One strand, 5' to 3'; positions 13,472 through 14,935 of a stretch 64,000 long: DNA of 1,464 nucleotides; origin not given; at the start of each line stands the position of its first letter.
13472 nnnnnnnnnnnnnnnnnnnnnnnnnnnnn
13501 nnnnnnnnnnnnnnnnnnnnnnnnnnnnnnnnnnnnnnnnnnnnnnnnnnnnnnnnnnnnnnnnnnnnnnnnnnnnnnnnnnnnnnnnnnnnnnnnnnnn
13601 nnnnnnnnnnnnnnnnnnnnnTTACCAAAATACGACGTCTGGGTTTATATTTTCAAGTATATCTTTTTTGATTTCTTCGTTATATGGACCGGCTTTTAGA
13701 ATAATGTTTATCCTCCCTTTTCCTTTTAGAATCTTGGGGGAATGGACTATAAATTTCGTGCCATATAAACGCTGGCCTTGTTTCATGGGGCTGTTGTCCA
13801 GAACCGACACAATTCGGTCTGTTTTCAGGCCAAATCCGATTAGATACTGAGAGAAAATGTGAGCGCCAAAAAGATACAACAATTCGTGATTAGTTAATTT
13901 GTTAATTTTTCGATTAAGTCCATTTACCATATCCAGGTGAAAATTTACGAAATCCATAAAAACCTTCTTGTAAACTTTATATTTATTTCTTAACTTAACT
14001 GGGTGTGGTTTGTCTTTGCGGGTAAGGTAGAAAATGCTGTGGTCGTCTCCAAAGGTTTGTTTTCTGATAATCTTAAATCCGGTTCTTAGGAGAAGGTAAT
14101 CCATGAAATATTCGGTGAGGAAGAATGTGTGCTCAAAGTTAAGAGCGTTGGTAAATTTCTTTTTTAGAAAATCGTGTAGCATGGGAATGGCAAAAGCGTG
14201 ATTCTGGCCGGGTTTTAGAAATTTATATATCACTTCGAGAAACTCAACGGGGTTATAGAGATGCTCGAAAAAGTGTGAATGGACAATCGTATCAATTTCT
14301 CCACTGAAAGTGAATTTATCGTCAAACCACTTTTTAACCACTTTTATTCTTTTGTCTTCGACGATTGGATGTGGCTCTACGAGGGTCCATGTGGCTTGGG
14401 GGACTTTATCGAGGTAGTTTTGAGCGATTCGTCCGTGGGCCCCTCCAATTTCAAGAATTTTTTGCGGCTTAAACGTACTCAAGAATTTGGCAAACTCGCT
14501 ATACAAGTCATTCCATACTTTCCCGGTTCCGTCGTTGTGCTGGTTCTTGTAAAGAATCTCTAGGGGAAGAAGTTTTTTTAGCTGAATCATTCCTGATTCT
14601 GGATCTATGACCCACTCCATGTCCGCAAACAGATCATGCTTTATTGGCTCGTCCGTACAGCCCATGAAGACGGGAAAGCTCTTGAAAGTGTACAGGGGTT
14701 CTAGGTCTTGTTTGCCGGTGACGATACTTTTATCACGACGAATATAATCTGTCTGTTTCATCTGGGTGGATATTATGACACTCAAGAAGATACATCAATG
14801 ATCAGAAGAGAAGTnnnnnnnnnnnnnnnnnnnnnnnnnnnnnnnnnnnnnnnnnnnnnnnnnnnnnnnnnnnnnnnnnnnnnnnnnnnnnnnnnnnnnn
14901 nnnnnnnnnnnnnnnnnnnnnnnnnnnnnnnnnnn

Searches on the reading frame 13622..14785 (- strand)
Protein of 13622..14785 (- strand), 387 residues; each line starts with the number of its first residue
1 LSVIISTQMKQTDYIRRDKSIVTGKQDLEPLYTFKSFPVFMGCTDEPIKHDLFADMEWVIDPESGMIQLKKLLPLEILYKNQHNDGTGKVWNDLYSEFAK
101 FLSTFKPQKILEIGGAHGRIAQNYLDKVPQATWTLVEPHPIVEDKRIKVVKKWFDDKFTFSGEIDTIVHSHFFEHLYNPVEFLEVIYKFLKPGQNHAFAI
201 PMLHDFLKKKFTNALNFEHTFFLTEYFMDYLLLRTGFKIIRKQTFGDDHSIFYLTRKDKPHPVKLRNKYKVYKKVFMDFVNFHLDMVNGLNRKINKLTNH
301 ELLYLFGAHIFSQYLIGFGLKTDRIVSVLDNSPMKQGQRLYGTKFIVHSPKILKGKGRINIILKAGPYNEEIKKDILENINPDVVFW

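Call 69: search_protein_families(library=pfam, proteins=[window:13622-14785:-], max_evalue=0.001)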
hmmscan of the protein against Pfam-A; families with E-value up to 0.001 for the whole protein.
window:13622-14785:- (387 aa): 2 families
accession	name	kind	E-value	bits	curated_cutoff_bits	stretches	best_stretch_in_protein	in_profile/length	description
PF13489.12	Methyltransf_23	-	1.3e-11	44.9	27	1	95-240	13-162/164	Methyltransferase domain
PF08242.18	Methyltransf_12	-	2.5e-06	28.6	30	1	111-193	1-95/98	Methyltransferase domain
